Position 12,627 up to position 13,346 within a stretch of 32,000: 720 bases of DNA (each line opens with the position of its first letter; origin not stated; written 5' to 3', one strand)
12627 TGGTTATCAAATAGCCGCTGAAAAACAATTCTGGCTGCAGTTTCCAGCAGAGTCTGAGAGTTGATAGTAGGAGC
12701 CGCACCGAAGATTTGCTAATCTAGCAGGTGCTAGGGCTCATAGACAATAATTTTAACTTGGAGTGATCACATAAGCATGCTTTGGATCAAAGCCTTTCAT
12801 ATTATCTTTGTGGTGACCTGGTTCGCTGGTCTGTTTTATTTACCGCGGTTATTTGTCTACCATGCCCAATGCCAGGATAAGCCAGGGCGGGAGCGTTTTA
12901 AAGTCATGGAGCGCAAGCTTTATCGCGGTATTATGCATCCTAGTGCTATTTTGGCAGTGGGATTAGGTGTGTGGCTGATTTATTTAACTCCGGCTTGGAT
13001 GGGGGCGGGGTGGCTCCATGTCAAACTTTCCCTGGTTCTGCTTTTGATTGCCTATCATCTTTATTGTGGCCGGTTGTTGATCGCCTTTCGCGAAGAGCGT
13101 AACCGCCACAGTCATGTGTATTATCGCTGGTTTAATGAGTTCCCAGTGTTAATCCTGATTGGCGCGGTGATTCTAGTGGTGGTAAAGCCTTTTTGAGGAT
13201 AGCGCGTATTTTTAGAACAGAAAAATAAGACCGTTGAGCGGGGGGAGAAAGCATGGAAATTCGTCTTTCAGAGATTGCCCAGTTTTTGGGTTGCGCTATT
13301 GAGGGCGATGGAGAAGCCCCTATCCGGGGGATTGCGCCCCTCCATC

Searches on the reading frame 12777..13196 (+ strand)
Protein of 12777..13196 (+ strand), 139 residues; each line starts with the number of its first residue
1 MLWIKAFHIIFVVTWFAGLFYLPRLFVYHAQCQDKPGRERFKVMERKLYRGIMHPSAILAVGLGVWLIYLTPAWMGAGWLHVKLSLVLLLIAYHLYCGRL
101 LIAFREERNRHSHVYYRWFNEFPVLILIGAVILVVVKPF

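Call 23: find_encoding_contigs(protein=window:12777-13196:+, flank=4000, max_places=10)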
Protein window:12777-13196:+ (139 aa): 12 contigs read that carry it; 10 places shown.
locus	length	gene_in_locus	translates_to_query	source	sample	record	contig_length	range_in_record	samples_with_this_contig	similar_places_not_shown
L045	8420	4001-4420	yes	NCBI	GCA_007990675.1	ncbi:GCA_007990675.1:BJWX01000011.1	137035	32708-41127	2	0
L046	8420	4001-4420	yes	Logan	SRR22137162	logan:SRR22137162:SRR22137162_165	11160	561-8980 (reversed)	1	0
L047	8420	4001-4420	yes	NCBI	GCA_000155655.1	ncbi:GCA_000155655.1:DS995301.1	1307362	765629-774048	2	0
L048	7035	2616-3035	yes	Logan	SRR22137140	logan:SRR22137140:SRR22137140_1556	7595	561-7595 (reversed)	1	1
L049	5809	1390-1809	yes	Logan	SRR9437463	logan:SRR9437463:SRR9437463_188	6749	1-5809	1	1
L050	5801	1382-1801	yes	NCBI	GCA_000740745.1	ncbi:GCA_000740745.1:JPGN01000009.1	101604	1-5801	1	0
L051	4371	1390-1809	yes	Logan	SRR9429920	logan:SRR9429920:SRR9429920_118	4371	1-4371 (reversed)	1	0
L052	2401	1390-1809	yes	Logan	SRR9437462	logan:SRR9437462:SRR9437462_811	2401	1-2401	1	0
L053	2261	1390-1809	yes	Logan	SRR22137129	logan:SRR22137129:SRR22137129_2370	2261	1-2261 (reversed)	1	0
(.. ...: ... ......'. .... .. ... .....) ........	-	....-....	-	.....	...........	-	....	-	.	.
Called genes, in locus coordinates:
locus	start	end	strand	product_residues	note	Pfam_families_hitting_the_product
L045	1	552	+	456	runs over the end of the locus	PF18073:Zn_ribbon_LapB, PF13481:AAA_25, PF03796:DnaB_C (weak), PF05625:PAXNEB (weak), PF06745:ATPase, PF23442:DUF7125, PF13541:ChlI, PF05362:Lon_C, +1 more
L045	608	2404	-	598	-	PF00989:PAS, PF08448:PAS_4, PF13188:PAS_8 (weak), PF13426:PAS_9 (weak), PF00990:GGDEF, PF00563:EAL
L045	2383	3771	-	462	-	PF05231:MASE1, PF00989:PAS (weak), PF08448:PAS_4, PF13426:PAS_9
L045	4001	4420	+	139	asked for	PF03653:UPF0093, PF05425:CopD (weak)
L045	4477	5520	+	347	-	PF04613:LpxD, PF25087:GMPPB_C (faint), PF00132:Hexapep (weak), PF25084:LbH_EIF2B (weak), PF00132:Hexapep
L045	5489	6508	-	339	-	-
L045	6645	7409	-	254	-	-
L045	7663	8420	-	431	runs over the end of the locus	-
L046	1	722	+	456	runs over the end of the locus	PF18073:Zn_ribbon_LapB, PF13481:AAA_25, PF03796:DnaB_C (weak), PF05625:PAXNEB (weak), PF06745:ATPase, PF23442:DUF7125, PF13541:ChlI, PF05362:Lon_C, +1 more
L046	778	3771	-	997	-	PF05231:MASE1, PF00989:PAS (weak), PF08448:PAS_4, PF13426:PAS_9, PF00989:PAS, PF08448:PAS_4, PF00990:GGDEF, PF00563:EAL, +3 more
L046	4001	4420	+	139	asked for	PF03653:UPF0093, PF05425:CopD (weak)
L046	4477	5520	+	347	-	PF04613:LpxD, PF25087:GMPPB_C (faint), PF00132:Hexapep (weak), PF25084:LbH_EIF2B (weak), PF00132:Hexapep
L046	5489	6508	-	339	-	-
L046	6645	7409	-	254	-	-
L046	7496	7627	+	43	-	-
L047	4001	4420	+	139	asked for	PF03653:UPF0093, PF05425:CopD (weak)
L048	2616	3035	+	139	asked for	PF03653:UPF0093, PF05425:CopD (weak)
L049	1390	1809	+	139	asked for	PF03653:UPF0093, PF05425:CopD (weak)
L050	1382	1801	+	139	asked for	PF03653:UPF0093, PF05425:CopD (weak)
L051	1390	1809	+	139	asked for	PF03653:UPF0093, PF05425:CopD (weak)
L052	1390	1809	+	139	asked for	PF03653:UPF0093, PF05425:CopD (weak)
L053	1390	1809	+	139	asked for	PF03653:UPF0093, PF05425:CopD (weak)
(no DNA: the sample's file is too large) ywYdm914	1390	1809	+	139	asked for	PF03653:UPF0093, PF05425:CopD (weak)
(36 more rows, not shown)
